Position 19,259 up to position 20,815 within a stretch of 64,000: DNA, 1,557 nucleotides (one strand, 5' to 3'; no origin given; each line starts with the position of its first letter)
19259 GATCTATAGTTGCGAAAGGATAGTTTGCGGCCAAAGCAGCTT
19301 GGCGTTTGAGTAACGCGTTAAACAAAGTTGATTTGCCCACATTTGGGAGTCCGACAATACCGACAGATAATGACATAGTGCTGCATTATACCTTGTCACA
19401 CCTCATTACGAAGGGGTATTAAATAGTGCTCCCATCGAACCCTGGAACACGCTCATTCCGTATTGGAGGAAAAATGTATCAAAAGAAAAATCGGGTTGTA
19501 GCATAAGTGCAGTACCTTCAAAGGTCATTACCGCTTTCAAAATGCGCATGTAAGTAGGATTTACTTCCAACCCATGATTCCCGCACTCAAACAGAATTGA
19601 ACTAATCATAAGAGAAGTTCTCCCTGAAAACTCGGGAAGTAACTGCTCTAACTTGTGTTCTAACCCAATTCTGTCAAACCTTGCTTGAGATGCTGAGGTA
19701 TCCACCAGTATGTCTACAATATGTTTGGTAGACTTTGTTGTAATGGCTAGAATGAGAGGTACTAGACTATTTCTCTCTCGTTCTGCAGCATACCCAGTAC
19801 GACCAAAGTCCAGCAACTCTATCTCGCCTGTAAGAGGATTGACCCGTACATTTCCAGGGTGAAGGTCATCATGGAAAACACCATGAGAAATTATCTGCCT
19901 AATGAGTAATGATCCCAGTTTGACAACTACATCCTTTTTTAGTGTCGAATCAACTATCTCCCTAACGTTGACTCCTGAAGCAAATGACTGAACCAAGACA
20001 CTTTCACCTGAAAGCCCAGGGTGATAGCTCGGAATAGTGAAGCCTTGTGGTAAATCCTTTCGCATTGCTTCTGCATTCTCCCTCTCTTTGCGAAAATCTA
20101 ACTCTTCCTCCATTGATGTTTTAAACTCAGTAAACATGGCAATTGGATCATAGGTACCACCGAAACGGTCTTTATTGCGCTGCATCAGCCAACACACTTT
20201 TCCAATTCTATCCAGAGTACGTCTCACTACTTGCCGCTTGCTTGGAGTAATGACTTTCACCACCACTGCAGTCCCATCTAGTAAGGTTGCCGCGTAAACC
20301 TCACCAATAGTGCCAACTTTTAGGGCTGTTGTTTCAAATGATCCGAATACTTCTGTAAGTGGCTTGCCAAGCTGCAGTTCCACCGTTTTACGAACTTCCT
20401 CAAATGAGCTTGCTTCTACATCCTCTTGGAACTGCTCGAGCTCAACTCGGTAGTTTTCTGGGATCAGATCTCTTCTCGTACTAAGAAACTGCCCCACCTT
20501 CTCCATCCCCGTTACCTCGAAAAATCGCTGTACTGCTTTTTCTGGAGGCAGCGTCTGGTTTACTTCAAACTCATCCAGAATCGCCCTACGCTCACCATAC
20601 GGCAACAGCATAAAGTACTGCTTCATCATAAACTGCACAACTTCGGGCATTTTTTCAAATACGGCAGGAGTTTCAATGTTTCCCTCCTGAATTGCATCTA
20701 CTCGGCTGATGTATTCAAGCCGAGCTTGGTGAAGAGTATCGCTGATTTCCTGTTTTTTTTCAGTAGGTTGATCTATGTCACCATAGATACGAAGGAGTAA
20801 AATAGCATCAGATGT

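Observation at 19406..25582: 2058-aa giant protein fusing a large unknown N-terminal region (with an HExxH motif) to a C-terminal ABC1/UbiB-type atypical kinase domain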

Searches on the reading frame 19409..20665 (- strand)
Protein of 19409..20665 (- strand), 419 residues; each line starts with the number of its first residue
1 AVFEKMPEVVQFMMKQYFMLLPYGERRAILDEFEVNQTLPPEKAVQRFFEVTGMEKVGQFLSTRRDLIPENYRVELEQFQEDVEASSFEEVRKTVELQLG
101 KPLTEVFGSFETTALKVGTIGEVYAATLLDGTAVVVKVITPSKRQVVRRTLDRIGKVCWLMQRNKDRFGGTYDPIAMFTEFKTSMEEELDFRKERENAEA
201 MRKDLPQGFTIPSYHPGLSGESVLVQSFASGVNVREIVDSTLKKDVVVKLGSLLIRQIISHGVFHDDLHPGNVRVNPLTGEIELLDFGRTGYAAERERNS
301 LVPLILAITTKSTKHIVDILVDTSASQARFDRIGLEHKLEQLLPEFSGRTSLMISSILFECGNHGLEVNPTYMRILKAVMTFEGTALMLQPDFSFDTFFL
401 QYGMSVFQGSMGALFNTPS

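Call 12: find_homologous_proteins(query=window:19409-20632:-, max_evalue=1e-10)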
Query window:19409-20632:- (408 aa): 425 proteins with E <= 1e-10 among 4172 candidates; the best 120 are listed.
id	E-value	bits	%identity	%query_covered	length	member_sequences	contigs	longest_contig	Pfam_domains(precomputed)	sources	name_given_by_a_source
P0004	3.0e-120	420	53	94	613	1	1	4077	PF03109.23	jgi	-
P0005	6.6e-88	314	56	61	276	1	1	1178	PF03109.23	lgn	-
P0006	5.0e-43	166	32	91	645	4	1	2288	PF27536.1,PF03109.23,PF01636.30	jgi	-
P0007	1.5e-41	161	31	83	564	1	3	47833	PF27536.1,PF03109.23,PF01163.29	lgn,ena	-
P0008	1.0e-40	159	32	83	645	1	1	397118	PF27536.1,PF03109.23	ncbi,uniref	ncbi:ABC1 kinase family protein [Kutzneria sp. NPDC052558]|uniref:ABC1 kinase family protein n=1 Tax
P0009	3.1e-40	157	33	86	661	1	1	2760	PF00069.32,PF27536.1,PF03109.23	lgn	-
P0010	3.7e-40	157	33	87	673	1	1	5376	PF03109.23,PF01636.30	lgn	-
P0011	4.6e-39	153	32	86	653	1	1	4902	PF03109.23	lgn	-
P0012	5.0e-39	153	31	87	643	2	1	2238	PF00069.32,PF03109.23,PF01163.29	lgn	-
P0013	5.0e-39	153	31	84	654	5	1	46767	PF03109.23,PF01163.29,PF01636.30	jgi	jgi:ubiquinone biosynthesis protein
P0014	5.6e-39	153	31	83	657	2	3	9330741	PF03109.23,PF01636.30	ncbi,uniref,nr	ncbi:ABC1 kinase family protein [Paractinoplanes abujensis]|uniref:Ubiquinone biosynthesis protein n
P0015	7.9e-39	152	32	87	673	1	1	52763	PF27536.1,PF03109.23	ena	-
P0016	1.3e-38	152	31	83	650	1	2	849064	PF03109.23,PF01163.29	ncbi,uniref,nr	ncbi:ubiquinone biosynthesis protein UbiB [Paractinoplanes deccanensis]|uniref:Ubiquinone biosynthes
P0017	1.3e-38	152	31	83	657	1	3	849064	PF03109.23,PF01163.29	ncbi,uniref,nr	ncbi:ABC1 kinase family protein [Paractinoplanes deccanensis]|uniref:ABC1 kinase family protein n=1 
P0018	1.5e-38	151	31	83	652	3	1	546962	PF00069.32,PF03109.23,PF01636.30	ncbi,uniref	ncbi:ABC1 kinase family protein [Streptosporangium sp. NPDC001559]|uniref:ABC1 kinase family protein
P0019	2.0e-38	151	31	87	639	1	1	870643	PF27536.1,PF03109.23,PF01384.26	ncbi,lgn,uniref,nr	ncbi:AarF/UbiB family protein [Actinomadura macrotermitis]|uniref:Protein kinase UbiB n=1 Tax=Actino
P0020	2.4e-38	151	31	83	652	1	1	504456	PF03109.23,PF01636.30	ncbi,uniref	ncbi:AarF/UbiB family protein [Streptosporangium sp. NPDC020072]|uniref:ABC1 kinase family protein n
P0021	2.6e-38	151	31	83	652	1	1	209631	PF00069.32,PF03109.23,PF01636.30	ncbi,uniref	ncbi:ABC1 kinase family protein [Streptosporangium jomthongense]|uniref:ABC1 kinase family protein n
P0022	3.0e-38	150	31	83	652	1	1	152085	PF00069.32,PF03109.23,PF01636.30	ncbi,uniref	ncbi:AarF/UbiB family protein [Streptosporangium sp. NPDC020145]|uniref:ABC1 kinase family protein n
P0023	3.2e-38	150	31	83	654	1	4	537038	PF00069.32,PF03109.23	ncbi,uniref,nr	ncbi:AarF/UbiB family protein [Amorphoplanes nipponensis]|uniref:Ubiquinone biosynthesis protein Ubi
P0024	3.3e-38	150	31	83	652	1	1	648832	PF00069.32,PF03109.23,PF01636.30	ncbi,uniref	ncbi:ABC1 kinase family protein [Streptosporangium sp. NPDC049376]|uniref:ABC1 kinase family protein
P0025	3.7e-38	150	30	93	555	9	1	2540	PF27536.1,PF03109.23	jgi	-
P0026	5.7e-38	150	30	92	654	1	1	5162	PF00069.32,PF03109.23,PF01636.30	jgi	jgi:ubiquinone biosynthesis protein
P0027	1.2e-37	148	33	83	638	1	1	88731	PF27536.1,PF03109.23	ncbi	ncbi:ABC1 kinase family protein [Streptomyces sp. NPDC001020]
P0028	1.2e-37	148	29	83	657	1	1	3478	PF03109.23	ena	-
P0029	1.4e-37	148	33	82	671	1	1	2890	PF00069.32,PF03109.23,PF01636.30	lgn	-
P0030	1.5e-37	148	29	93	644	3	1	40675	PF03109.23,PF01636.30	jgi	jgi:ubiquinone biosynthesis protein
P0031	1.7e-37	148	30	83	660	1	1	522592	PF00069.32,PF03109.23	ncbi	ncbi:AarF/UbiB family protein [Phycicoccus ginsengisoli]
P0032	1.8e-37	148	34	75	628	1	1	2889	PF03109.23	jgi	jgi:ubiquinone biosynthesis protein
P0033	2.1e-37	148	31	87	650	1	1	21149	PF27536.1,PF03109.23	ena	-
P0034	2.5e-37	147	32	83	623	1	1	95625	PF03109.23,PF01636.30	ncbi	ncbi:ABC1 kinase family protein [Geodermatophilus sp. SYSU D00815]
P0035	3.7e-37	147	29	84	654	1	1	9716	PF00069.32,PF03109.23,PF01163.29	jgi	jgi:ubiquinone biosynthesis protein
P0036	4.7e-37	147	30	85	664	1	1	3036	PF00069.32,PF27536.1,PF03109.23,PF01636.30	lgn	-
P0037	5.8e-37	146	31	88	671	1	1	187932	PF03109.23,PF01636.30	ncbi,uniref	ncbi:AarF/UbiB family protein [Arthrobacter sp. LAPM80]|uniref:ABC1 kinase family protein n=1 Tax=Ar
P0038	6.2e-37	146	30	83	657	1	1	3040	PF03109.23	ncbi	-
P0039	6.6e-37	146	31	83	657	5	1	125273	PF03109.23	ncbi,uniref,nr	ncbi:ABC1 kinase family protein [Paractinoplanes maris]|uniref:ABC1 kinase family protein n=1 Tax=Pa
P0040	1.1e-36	145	30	83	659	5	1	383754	PF03109.23,PF01163.29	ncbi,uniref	ncbi:AarF/ABC1/UbiB kinase family protein [Actinoplanes sp. NPDC048796]|uniref:ABC1 kinase family pr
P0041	1.1e-36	145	32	83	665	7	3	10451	PF00069.32,PF03109.23,PF01636.30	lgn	-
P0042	1.1e-36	145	32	85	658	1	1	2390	PF03109.23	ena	-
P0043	1.2e-36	145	29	83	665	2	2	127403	PF00069.32,PF27536.1,PF03109.23,PF19974.6,PF01636.30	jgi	jgi:ubiquinone biosynthesis protein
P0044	1.5e-36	145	29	93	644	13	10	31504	PF03109.23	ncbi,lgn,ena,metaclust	metaclust:\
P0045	1.6e-36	145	32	83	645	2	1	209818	PF27536.1,PF03109.23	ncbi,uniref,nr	ncbi:AarF/ABC1/UbiB kinase family protein [Actinomadura rudentiformis]|uniref:AarF/ABC1/UbiB kinase 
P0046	1.9e-36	145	32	83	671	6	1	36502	PF03109.23,PF01636.30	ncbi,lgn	ncbi:MAG: ABC1 kinase family protein [Specibacter sp.]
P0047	2.0e-36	144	30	83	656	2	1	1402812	PF03109.23,PF01636.30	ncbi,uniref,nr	ncbi:ABC1 kinase family protein [Nonomuraea typhae]|uniref:ABC1 kinase family protein n=1 Tax=Nonomu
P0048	2.0e-36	144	31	83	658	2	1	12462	PF27536.1,PF03109.23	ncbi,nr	ncbi:MAG TPA: AarF/UbiB family protein [Blastococcus sp.]|nr:AarF/UbiB family protein [Blastococcus 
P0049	2.5e-36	144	31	88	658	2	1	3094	PF00069.32,PF03109.23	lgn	-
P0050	3.0e-36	144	31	83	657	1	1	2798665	PF03109.23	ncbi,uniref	ncbi:ABC1 kinase family protein [Actinoplanes sp. URMC 104]|uniref:ABC1 kinase family protein n=1 Ta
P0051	3.6e-36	144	32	84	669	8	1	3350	PF00069.32,PF03109.23,PF01636.30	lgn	-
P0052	4.8e-36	143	30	83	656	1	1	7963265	PF03109.23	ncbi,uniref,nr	ncbi:AarF/UbiB family protein [Asanoa sp. WMMD1127]|uniref:ABC1 kinase family protein n=1 Tax=Asanoa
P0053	7.5e-36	143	29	83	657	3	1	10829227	PF03109.23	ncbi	ncbi:ABC1 kinase family protein [Actinoplanes sp. CA-131856]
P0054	8.2e-36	142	30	83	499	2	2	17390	PF03109.23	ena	-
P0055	9.8e-36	142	32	83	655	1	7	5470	PF03109.23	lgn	-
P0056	1.1e-35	142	30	83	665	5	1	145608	PF00069.32,PF03109.23,PF01636.30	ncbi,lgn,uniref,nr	ncbi:ABC1 kinase family protein [Cryobacterium arcticum]|uniref:ABC transporter n=1 Tax=Cryobacteriu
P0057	1.3e-35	142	31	83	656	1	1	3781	PF27536.1,PF03109.23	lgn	-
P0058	2.0e-35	141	30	83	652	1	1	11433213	PF03109.23,PF01163.29,PF01636.30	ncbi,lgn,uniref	ncbi:AarF/ABC1/UbiB kinase family protein [Actinoplanes sp. NBC_00393]|uniref:ABC1 kinase family pro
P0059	2.1e-35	141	31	83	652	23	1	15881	PF03109.23,PF19974.6,PF01636.30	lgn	-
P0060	2.1e-35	141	32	83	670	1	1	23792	PF03109.23,PF01636.30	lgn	-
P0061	2.6e-35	141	31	85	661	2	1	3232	PF00069.32,PF27536.1,PF03109.23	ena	-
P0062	2.6e-35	141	30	91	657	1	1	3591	PF27536.1,PF03109.23,PF01163.29,PF01636.30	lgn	-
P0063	2.7e-35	141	30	88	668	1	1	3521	PF00069.32,PF03109.23,PF01163.29,PF01636.30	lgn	-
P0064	2.9e-35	141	30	90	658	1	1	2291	PF03109.23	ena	-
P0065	3.1e-35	141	29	83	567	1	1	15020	PF00069.32,PF27536.1,PF03109.23,PF01163.29,PF01636.30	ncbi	-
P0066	4.0e-35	140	31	83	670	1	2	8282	PF03109.23,PF01636.30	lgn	-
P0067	4.3e-35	140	30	93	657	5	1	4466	PF03109.23,PF01163.29,PF01636.30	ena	-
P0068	4.6e-35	140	32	82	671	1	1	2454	PF03109.23,PF01636.30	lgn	-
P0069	6.1e-35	140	31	83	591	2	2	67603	PF03109.23,PF01636.30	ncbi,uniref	ncbi:MAG: ABC1 kinase family protein [Brevibacterium sp.]|uniref:ABC1 kinase family protein n=1 Tax=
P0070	6.8e-35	139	30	83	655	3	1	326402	PF03109.23,PF01636.30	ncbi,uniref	ncbi:ABC1 kinase family protein [Nonomuraea sp. NPDC050547]|uniref:ABC1 kinase family protein n=1 Ta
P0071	7.9e-35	139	31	83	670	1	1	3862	PF03109.23,PF01636.30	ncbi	-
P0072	8.4e-35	139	30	83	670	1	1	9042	PF03109.23,PF01636.30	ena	-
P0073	9.1e-35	139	32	87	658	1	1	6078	PF03109.23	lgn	-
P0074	9.5e-35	139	31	88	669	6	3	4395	PF00069.32,PF03109.23,PF01636.30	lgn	-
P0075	9.6e-35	139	31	86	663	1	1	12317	PF00069.32,PF03109.23,PF01636.30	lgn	-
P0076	1.1e-34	139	32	88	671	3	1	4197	PF03109.23,PF01636.30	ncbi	-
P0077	1.3e-34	138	30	83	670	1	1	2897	PF03109.23,PF01636.30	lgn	-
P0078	1.4e-34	138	30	87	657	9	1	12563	PF03109.23,PF01163.29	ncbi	ncbi:AarF/UbiB family protein [soil metagenome]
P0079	1.4e-34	138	31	88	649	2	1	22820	PF03109.23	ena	-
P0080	1.4e-34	138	31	83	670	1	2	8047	PF03109.23,PF01636.30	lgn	-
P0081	1.5e-34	138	30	83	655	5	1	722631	PF03109.23,PF01636.30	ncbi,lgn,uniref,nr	ncbi:ABC1 kinase family protein [Nonomuraea endophytica]|uniref:Ubiquinone biosynthesis protein n=1 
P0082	1.5e-34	138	30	83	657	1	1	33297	PF03109.23,PF01163.29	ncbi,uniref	ncbi:AarF/ABC1/UbiB kinase family protein [Actinoplanes sp. NPDC024001]|uniref:ABC1 kinase family pr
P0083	1.5e-34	138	31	83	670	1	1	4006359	PF03109.23,PF01636.30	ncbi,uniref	ncbi:ABC1 kinase family protein [Brevibacterium linens]|uniref:ABC1 kinase family protein n=1 Tax=Br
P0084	1.7e-34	138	30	91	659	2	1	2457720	PF27536.1,PF03109.23,PF01163.29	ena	-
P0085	1.7e-34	138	30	83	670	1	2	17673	PF03109.23,PF01636.30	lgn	-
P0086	1.8e-34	138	31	83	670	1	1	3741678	PF03109.23,PF01636.30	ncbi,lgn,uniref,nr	ncbi:ABC1 kinase family protein [Brevibacterium sp. JSBI002]|uniref:ABC1 kinase family protein n=1 T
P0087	1.8e-34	138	31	82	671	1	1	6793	PF03109.23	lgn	-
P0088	2.2e-34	138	30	83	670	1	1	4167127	PF03109.23,PF01636.30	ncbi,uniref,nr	ncbi:AarF/UbiB family protein [Brevibacterium sp. 'Marine']|uniref:ABC1 kinase family protein n=1 Ta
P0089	2.5e-34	138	31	87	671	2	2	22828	PF03109.23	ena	-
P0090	2.5e-34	138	31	83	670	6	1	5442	PF03109.23,PF01636.30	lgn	-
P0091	2.5e-34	138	31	83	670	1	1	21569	PF03109.23,PF01636.30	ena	-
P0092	2.5e-34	138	30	83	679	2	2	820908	PF00069.32,PF03109.23,PF01636.30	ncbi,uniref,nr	ncbi:ABC1 kinase family protein [Brevibacterium yomogidense]|uniref:ABC1 kinase family protein n=1 T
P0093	2.9e-34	137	28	94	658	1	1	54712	PF00069.32,PF03109.23,PF01636.30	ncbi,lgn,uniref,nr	ncbi:ubiquinone biosynthesis protein [Antricoccus suffuscus]|uniref:Ubiquinone biosynthesis protein 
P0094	2.9e-34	137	31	83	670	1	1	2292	PF03109.23,PF01636.30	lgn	-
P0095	3.0e-34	137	31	83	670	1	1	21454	PF03109.23,PF01636.30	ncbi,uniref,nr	ncbi:ABC1 kinase family protein [Brevibacterium sp. VCM10]|uniref:ABC1 kinase family protein n=1 Tax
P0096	3.1e-34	137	32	83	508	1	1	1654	PF27536.1,PF03109.23,PF01636.30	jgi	-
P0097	3.1e-34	137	32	88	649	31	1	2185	PF27536.1,PF03109.23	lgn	-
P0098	3.3e-34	137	32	86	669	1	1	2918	PF03109.23,PF01636.30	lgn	-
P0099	3.5e-34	137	30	83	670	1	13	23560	PF03109.23,PF01636.30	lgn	-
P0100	3.5e-34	137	30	83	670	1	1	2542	PF03109.23,PF01636.30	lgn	-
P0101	3.6e-34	137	30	83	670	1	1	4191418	PF03109.23,PF01636.30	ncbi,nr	ncbi:AarF/UbiB family protein [Bacillus subtilis]|nr:AarF/UbiB family protein [Bacillus subtilis]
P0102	3.6e-34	137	30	83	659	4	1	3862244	PF03109.23,PF01636.30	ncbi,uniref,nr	ncbi:ABC transporter [Brevibacterium linens]|uniref:ABC transporter n=1 Tax=Brevibacterium linens Ta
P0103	3.9e-34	137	30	83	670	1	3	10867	PF03109.23,PF01636.30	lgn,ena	-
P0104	3.9e-34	137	30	83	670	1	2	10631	PF03109.23,PF01636.30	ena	-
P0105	4.0e-34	137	30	83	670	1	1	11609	PF03109.23,PF01636.30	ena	-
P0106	4.3e-34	137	31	83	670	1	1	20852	PF03109.23,PF01636.30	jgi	jgi:ubiquinone biosynthesis protein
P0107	4.6e-34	137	30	83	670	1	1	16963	PF03109.23,PF01636.30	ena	-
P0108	4.6e-34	137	30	83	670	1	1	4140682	PF03109.23,PF01636.30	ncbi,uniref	ncbi:AarF/UbiB family protein [Brevibacterium sp. K11IcPPYGO002]|uniref:ABC1 kinase family protein n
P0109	4.8e-34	137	29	83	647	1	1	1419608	PF03109.23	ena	-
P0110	5.3e-34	136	30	83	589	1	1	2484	PF03109.23,PF01636.30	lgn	-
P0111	5.4e-34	136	30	83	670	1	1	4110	PF03109.23,PF01636.30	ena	-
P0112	5.4e-34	136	30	83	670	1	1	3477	PF03109.23,PF01636.30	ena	-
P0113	5.4e-34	136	30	83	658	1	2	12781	PF03109.23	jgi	jgi:ubiquinone biosynthesis protein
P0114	5.4e-34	136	30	83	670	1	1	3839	PF03109.23,PF01636.30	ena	-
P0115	5.6e-34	136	29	83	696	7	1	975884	PF27536.1,PF03109.23,PF01636.30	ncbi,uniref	ncbi:AarF/UbiB family protein [Nonomuraea sp. NPDC048892]|uniref:ABC1 kinase family protein n=1 Tax=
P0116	5.8e-34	136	32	83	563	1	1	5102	PF27536.1,PF03109.23,PF01636.30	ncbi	-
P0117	5.9e-34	136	31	83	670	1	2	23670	PF03109.23,PF01636.30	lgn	-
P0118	5.9e-34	136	31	83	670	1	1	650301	PF03109.23,PF01636.30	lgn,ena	-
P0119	6.5e-34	136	31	83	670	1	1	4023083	PF03109.23,PF01636.30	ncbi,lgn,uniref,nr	ncbi:ubiquinone biosynthesis protein [Brevibacterium siliguriense]|uniref:Ubiquinone biosynthesis pr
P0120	6.9e-34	136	31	87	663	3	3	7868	PF27536.1,PF03109.23,PF01636.30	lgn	-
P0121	7.8e-34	136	31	83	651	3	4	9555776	PF03109.23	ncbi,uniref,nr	ncbi:ABC1 kinase family protein [Actinoplanes utahensis]|uniref:Ubiquinone biosynthesis protein UbiB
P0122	8.0e-34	136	31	83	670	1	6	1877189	PF03109.23,PF01636.30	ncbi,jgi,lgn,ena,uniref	ncbi:ABC1 kinase family protein [Brevibacterium sp. H602]|jgi:ubiquinone biosynthesis protein|uniref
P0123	8.0e-34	136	31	83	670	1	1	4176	PF03109.23,PF01636.30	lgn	-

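Call 13: find_encoding_contigs(protein=P0004, flank=10000)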
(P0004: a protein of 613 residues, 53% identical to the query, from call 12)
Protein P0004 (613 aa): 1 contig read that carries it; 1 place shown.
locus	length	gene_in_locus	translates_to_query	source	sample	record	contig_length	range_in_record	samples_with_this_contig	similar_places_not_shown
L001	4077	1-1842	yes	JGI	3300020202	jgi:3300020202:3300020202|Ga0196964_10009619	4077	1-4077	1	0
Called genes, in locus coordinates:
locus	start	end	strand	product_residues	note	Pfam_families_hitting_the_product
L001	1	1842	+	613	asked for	PF03109:ABC1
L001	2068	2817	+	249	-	-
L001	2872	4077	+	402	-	?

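Call 14: find_encoding_contigs(protein=P0005, flank=10000)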
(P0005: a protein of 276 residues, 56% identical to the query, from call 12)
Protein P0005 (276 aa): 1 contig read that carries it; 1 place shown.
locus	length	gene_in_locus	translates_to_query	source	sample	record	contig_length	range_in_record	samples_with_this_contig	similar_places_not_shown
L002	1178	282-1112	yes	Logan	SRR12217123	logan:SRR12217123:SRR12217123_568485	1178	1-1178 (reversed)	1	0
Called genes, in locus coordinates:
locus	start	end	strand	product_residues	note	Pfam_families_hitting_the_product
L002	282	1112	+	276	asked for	PF03109:ABC1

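Call 40: find_related_loci(query=A3, collection=genome_contigs, flank=10000)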
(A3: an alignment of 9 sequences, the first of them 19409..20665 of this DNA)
Query A3 (419 aa) in genome_contigs; peptide patterns used: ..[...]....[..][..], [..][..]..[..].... (x = any residue, [..] = any of these).
72 stretches matched a pattern; 11 encode a relative of the query (tblastn E <= 1e-3); 11 distinct loci.
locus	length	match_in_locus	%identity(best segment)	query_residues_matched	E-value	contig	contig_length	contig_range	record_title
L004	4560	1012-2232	51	1-407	3e-140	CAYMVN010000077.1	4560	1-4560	MAG TPA_asm: uncultured Pseudomonadales bacterium isolate SRP286056_co2_111 genome assembly, contig: NODE_33409_length_4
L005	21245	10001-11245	49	2-415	2e-136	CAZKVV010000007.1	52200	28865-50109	MAG TPA_asm: uncultured Pseudomonadales bacterium isolate SRP286056_co2_531 genome assembly, contig: NODE_711_length_522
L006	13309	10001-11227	47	2-407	5e-122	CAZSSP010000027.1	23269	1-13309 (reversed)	MAG TPA_asm: uncultured Bacteriovoracaceae bacterium isolate SRP278252_co1_810 genome assembly, contig: NODE_3601_length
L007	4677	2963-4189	45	2-414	2e-105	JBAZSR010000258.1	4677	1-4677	MAG: Elusimicrobiota bacterium isolate SO_2017_GW1_178 NODE_70840_length_4677_cov_0.770110_OW334_2017, whole genome shot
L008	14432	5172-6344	45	2-395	8e-101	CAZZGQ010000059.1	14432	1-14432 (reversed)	MAG TPA_asm: uncultured Elusimicrobia sp. isolate SRP272529_co2_26 genome assembly, contig: NODE_7352_length_14432_cov_1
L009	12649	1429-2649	43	1-411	2e-97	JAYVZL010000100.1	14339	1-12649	MAG: Elusimicrobiota bacterium isolate GL90_UP_concoct_198 GL90_UP_concoct_198_99, whole genome shotgun sequence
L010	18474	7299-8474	48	2-389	1e-110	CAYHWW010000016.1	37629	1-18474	MAG TPA_asm: uncultured Oligoflexia bacterium isolate ERP119705_co16_423 genome assembly, contig: NODE_841_length_37629_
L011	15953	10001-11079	50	2-396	1e-59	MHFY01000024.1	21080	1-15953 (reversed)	MAG: Omnitrophica WOR_2 bacterium GWA2_47_8 gwa2_scaffold_13354, whole genome shotgun sequence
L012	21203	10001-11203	33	3-401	2e-58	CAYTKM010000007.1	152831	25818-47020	MAG TPA_asm: uncultured Gammaproteobacteria bacterium isolate SRP063590_co1_126 genome assembly, contig: NODE_95_length_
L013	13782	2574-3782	32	1-385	5e-53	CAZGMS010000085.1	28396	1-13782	MAG TPA_asm: uncultured Nitrospirales bacterium isolate binchicken_co169_220 genome assembly, contig: k99_634613, whole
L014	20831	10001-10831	34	48-314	2e-40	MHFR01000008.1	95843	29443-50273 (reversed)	MAG: Omnitrophica bacterium RIFCSPLOWO2_12_FULL_44_17 rifcsplowo2_12_scaffold_1187, whole genome shotgun sequence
